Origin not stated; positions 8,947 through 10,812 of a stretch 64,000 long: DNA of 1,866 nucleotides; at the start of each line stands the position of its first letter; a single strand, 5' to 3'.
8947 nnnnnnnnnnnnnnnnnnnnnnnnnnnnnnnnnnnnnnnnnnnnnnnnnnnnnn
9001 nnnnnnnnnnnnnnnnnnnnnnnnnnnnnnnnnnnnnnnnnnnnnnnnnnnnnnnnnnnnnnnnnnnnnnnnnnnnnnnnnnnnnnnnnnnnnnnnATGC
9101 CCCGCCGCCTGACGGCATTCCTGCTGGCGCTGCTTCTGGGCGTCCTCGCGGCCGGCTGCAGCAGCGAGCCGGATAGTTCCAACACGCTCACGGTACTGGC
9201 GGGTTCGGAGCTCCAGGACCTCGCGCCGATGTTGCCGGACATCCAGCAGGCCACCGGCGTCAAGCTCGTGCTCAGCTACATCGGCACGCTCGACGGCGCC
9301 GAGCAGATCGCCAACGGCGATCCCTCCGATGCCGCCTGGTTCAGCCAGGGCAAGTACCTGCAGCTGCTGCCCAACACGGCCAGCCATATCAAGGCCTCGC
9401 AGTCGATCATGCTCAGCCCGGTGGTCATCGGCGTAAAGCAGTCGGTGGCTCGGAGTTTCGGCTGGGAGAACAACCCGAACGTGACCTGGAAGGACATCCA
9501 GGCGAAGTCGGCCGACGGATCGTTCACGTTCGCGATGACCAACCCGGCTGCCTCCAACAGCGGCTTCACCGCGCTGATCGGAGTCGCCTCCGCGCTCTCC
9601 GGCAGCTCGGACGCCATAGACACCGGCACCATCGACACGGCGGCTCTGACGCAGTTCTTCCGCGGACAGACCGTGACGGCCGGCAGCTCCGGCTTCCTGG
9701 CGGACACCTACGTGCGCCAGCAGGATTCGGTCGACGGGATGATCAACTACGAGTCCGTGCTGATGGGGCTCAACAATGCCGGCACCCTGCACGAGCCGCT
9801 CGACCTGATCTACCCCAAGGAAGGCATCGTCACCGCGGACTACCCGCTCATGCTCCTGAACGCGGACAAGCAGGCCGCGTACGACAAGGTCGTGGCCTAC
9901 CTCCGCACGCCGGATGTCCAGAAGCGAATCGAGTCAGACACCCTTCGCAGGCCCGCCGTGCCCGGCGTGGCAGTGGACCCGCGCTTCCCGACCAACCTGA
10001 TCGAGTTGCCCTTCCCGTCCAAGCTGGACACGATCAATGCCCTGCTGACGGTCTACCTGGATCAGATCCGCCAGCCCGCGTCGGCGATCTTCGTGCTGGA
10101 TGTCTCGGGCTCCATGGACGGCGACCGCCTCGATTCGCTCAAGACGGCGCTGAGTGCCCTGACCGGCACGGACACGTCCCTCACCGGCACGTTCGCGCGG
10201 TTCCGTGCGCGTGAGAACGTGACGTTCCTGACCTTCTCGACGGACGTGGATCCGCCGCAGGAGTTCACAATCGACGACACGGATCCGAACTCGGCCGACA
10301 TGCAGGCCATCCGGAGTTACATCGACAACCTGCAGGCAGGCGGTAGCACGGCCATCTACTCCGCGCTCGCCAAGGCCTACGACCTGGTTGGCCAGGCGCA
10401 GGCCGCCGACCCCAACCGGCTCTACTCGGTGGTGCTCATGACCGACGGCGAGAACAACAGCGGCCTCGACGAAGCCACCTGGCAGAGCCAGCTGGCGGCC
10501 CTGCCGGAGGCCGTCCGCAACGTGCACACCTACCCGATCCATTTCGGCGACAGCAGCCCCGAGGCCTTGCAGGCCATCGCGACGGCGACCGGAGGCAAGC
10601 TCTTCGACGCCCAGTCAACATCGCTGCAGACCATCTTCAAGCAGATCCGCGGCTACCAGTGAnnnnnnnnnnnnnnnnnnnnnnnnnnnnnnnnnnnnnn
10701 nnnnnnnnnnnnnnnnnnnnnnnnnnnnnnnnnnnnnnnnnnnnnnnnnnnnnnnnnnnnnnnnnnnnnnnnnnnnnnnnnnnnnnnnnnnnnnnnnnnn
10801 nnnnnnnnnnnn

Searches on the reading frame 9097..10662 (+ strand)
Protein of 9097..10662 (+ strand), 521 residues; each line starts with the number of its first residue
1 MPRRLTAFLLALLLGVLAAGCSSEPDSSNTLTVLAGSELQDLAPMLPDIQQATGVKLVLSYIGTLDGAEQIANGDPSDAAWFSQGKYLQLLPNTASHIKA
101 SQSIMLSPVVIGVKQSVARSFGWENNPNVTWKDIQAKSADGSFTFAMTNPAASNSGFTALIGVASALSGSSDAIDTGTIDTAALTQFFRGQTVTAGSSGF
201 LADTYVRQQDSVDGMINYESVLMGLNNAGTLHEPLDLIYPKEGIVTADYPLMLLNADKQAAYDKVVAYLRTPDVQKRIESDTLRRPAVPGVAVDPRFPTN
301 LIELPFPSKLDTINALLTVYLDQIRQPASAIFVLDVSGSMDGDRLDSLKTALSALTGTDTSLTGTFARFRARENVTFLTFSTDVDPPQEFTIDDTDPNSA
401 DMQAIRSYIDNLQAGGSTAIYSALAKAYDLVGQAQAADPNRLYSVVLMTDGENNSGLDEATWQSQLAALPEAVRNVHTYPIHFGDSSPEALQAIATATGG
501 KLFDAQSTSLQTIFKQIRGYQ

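Call 3: search_protein_families(library=pfam, proteins=[window:9097-10662:+], max_evalue=0.01)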
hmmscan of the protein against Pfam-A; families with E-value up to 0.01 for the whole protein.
window:9097-10662:+ (521 aa): 6 families
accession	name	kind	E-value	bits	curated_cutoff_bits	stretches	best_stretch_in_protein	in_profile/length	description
PF13531.11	SBP_bac_11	-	7.4e-17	62.3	25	1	31-280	1-223/227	Bacterial extracellular solute-binding protein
PF00092.34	VWA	-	6.1e-15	56.3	23.8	1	331-516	3-174/174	von Willebrand factor type A domain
PF13519.12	VWA_2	-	1.4e-10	42.2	27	1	331-452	2-107/107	von Willebrand factor type A domain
PF13768.12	VWA_3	-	6.1e-08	33.3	27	1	331-501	4-152/155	von Willebrand factor type A domain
PF05762.20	VWA_CoxE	-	1.5e-05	25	26.4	1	322-477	50-183/222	VWA domain containing CoxE-like protein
PF13343.11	SBP_bac_6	-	0.0017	18.3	24.6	1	208-296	148-227/245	Bacterial extracellular solute-binding protein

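Call 4: search_protein_families(library=ncbifam, proteins=[window:9097-10662:+], max_evalue=0.01)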
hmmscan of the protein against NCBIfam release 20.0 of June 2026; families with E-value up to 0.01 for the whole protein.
window:9097-10662:+ (521 aa): 5 families
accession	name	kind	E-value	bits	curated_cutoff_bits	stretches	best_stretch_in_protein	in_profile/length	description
TIGR03788.1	marine_srt_targ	equivalog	2.6e-09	36.1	551.65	1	328-451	272-379/629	marine proteobacterial sortase target protein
TIGR02442.1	Cob-chelat-sub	hypoth_equivalog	8e-09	34.5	779.45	1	323-466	468-597/641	putative cobaltochelatase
TIGR02031.1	BchD-ChlD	equivalog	5.2e-06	25.4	499.55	1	330-461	426-540/608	magnesium chelatase ATPase subunit D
TIGR03436.1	acidobact_VWFA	subfamily_domain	2.4e-05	24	81.25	1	327-517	66-278/324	VWA domain-containing protein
NF007958.0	PRK10677.1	equivalog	0.006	15.6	253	0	16-126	13-126/256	molybdate ABC transporter substrate-binding protein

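Call 73: search_protein_families(library=padloc, proteins=[window:9097-10662:+], max_evalue=0.001)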
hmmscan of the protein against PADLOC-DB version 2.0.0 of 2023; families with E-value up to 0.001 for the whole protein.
window:9097-10662:+ (521 aa): 0 families
